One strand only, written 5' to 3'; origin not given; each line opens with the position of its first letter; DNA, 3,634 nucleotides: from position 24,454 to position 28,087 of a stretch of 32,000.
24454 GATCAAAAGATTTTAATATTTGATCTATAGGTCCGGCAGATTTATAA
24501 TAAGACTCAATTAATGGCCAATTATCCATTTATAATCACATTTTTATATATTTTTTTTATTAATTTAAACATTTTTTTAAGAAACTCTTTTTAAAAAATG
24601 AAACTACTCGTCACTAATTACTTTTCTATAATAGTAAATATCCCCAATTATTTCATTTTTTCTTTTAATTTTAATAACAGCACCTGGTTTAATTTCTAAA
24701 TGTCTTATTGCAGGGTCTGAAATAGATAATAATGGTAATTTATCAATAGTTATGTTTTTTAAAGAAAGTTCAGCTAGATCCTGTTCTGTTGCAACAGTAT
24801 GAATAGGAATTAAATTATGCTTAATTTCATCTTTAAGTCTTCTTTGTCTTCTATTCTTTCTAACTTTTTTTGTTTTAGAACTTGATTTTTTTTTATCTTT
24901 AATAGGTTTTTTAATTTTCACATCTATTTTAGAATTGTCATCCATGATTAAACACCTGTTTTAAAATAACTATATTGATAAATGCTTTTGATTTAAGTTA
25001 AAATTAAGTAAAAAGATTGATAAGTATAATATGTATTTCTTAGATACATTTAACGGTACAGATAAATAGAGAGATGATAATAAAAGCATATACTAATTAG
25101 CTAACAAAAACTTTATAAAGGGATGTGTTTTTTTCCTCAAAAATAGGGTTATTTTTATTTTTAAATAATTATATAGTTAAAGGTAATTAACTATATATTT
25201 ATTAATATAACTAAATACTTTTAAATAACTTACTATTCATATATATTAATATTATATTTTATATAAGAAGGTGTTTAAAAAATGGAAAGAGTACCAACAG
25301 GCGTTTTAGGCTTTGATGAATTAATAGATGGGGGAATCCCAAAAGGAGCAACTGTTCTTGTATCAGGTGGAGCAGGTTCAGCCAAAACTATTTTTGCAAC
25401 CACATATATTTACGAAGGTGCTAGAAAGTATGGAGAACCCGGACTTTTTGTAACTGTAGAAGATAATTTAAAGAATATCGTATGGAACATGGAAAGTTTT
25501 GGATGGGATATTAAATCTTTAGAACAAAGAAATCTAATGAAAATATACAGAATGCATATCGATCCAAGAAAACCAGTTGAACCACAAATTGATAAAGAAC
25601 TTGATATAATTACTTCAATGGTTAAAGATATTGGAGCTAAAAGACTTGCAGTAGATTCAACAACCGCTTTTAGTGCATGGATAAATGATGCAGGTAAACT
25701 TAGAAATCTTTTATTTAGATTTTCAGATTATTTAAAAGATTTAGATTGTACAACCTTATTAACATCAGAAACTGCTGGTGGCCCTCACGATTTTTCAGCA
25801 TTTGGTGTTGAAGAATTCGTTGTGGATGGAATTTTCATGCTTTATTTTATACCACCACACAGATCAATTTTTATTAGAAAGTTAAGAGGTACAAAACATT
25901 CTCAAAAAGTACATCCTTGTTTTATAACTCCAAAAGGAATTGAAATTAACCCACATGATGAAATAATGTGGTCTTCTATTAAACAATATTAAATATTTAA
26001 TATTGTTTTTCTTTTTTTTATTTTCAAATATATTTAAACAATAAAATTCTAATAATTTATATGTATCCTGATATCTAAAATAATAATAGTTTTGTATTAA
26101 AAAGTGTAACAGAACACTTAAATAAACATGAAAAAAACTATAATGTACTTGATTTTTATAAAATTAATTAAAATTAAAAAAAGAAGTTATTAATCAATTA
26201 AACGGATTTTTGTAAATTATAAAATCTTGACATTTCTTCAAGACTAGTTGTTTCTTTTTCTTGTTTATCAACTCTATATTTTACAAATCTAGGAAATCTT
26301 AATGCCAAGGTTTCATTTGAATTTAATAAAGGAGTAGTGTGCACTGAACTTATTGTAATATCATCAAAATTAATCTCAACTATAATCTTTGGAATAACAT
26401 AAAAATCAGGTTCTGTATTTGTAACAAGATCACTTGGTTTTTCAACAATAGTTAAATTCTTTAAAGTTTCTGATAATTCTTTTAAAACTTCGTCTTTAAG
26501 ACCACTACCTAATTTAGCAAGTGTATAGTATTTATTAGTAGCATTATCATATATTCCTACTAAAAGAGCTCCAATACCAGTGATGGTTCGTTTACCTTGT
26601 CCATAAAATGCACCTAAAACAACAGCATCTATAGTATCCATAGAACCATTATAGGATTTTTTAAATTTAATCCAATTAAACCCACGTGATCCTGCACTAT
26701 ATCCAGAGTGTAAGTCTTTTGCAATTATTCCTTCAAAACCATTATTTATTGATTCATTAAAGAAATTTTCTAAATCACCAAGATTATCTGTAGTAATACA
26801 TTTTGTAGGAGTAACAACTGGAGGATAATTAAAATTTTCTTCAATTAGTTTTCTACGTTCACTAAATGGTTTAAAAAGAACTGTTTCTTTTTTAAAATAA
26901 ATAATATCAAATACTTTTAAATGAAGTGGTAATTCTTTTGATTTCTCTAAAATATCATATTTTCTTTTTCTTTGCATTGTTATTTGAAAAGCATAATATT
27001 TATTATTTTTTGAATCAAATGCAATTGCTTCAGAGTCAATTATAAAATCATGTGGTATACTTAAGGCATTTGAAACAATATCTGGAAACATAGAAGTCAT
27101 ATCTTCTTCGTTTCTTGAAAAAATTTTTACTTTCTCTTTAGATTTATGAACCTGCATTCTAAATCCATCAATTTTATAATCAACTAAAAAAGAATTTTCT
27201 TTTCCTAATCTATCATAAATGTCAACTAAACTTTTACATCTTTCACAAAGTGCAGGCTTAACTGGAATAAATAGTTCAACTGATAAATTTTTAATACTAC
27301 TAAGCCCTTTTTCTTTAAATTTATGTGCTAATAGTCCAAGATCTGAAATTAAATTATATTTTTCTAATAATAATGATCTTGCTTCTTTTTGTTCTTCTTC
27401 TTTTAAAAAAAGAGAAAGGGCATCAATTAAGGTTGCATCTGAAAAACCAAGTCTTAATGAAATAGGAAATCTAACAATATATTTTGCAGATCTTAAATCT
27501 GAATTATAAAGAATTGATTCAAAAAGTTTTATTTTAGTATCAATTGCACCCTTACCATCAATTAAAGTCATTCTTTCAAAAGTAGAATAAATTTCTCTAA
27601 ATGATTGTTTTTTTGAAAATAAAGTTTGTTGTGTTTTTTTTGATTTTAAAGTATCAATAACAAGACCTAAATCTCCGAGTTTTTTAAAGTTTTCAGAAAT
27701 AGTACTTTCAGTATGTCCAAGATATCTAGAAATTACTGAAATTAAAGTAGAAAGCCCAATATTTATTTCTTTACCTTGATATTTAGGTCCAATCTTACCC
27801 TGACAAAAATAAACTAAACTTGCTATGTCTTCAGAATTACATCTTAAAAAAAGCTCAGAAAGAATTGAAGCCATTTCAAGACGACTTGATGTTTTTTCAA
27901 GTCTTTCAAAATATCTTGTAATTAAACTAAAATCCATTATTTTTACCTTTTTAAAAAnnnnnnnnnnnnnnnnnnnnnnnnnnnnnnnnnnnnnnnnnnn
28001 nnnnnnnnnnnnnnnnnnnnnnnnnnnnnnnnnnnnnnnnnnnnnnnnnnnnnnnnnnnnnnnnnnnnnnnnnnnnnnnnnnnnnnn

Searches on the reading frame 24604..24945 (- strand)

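Call 29: search_protein_families(library=pfam, proteins=[window:24604-24945:-], max_evalue=0.001)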
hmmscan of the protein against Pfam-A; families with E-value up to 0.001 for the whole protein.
window:24604-24945:- (113 aa): 1 family
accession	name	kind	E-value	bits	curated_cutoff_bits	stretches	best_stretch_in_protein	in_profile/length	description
PF01191.24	RNA_pol_Rpb5_C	-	1.6e-15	57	23.5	1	42-109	5-73/73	RNA polymerase Rpb5, C-terminal domain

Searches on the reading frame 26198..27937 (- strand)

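Call 29: search_protein_families(library=pfam, proteins=[window:26198-27937:-], max_evalue=0.001)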
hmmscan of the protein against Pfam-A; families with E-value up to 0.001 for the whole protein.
window:26198-27937:- (579 aa): 4 families
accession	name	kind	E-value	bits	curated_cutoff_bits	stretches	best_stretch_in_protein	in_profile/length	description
PF01068.26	DNA_ligase_A_M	-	1.2e-49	169.2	26.2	1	228-426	1-204/204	ATP dependent DNA ligase domain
PF04675.19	DNA_ligase_A_N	-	3e-30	106.1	24.6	1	3-175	2-174/174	DNA ligase N terminus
PF04679.21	DNA_ligase_A_C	-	1.8e-16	60.7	27.5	1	454-558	4-94/94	ATP dependent DNA ligase C terminal region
PF09414.15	RNA_ligase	-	3.5e-06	27.7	27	1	250-425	3-170/171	RNA ligase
